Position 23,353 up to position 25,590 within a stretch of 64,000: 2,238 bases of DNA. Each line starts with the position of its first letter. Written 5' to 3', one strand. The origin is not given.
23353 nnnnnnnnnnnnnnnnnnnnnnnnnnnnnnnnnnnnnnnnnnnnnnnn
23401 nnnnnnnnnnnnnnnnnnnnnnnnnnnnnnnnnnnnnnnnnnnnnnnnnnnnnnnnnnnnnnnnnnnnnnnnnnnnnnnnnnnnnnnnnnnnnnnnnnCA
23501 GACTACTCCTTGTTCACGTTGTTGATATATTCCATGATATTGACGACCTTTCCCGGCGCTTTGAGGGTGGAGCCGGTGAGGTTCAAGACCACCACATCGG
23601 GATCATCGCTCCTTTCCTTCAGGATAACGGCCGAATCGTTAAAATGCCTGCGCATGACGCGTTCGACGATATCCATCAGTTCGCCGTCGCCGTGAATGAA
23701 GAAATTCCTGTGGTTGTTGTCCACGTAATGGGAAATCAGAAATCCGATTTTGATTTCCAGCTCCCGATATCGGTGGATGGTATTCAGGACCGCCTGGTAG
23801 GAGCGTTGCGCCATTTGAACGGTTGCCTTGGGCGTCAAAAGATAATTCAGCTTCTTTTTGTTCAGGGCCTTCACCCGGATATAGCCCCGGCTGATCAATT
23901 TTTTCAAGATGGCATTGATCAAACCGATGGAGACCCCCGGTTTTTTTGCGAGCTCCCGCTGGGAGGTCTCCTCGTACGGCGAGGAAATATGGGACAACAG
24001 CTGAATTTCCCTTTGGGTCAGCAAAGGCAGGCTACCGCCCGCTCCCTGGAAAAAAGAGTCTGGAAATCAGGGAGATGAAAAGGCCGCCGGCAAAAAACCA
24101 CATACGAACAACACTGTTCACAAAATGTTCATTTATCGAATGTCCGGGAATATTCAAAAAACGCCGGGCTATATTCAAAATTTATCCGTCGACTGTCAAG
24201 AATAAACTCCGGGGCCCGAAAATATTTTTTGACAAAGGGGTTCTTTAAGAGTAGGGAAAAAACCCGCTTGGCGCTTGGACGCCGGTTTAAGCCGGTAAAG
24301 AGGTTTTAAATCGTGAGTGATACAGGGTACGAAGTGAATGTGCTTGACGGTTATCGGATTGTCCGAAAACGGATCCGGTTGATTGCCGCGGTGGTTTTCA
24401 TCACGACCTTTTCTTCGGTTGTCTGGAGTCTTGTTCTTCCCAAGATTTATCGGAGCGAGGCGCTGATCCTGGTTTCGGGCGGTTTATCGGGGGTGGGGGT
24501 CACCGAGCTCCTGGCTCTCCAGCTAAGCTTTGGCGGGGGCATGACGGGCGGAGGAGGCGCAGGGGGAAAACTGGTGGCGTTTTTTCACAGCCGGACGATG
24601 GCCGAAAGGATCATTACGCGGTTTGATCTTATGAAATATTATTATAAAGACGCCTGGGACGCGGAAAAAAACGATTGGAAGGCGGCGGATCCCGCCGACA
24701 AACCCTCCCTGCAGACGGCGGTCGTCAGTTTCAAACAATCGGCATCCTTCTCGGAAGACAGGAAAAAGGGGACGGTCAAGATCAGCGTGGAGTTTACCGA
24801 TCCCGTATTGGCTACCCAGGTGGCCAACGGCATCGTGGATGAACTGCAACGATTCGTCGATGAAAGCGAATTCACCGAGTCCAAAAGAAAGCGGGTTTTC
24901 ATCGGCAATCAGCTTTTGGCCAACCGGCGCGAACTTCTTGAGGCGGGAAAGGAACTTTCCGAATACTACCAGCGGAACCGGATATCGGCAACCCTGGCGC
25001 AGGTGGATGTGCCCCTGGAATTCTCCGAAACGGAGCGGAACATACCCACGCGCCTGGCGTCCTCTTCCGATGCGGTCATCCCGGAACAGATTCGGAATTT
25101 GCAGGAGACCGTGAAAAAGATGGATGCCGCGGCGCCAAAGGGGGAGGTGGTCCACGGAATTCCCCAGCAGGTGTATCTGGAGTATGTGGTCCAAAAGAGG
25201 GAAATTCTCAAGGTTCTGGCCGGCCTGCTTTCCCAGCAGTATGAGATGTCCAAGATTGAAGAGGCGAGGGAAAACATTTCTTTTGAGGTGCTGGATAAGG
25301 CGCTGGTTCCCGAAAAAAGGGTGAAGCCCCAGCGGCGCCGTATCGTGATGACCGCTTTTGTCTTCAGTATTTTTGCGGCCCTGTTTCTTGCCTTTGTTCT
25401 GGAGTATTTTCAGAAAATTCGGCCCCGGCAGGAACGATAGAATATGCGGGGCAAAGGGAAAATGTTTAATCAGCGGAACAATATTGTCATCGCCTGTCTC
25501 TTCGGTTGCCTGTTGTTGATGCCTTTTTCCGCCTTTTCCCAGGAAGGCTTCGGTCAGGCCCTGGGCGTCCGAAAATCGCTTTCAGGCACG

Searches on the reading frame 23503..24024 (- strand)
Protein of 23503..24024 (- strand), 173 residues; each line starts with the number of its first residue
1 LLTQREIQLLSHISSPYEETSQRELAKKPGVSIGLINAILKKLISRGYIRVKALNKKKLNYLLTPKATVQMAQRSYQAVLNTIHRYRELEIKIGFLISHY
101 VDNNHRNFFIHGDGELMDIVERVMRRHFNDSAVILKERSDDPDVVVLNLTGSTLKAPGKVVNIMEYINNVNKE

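Call 53: search_protein_families(library=pfam, proteins=[window:23503-24024:-], max_evalue=0.01)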
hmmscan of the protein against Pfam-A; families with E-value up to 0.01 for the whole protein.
window:23503-24024:- (173 aa): 5 families
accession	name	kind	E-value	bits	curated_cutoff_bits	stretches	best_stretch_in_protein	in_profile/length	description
PF13412.12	HTH_24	-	4.8e-07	29.7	21.9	1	18-50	16-48/48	Winged helix-turn-helix DNA-binding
PF13463.12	HTH_27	-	6.7e-05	23.5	22.2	1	2-67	1-68/68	Winged helix DNA-binding domain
PF01047.28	MarR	-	0.00023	21.4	24.6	1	2-52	1-50/59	MarR family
PF12802.13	MarR_2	-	0.0015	19.1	27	1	2-52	3-53/61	MarR family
PF01978.25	TrmB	-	0.003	17.8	25.6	1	4-58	8-61/68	Sugar-specific transcriptional regulator TrmB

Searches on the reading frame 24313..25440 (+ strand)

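Call 41: search_protein_families(library=pfam, proteins=[window:24313-25440:+], max_evalue=0.01)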
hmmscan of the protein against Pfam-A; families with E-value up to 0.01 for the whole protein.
window:24313-25440:+ (375 aa): 3 families
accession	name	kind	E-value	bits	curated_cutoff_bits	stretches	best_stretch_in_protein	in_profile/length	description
PF02706.20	Wzz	-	1.2e-07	32.4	25.5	1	14-59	9-54/91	Chain length determinant protein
PF13807.11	GNVR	-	3e-05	24.3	27.7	1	311-362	28-79/82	G-rich domain on putative tyrosine kinase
PF09568.16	RE_MjaI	-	0.0034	17.7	22.7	1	256-328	56-127/164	MjaI restriction endonuclease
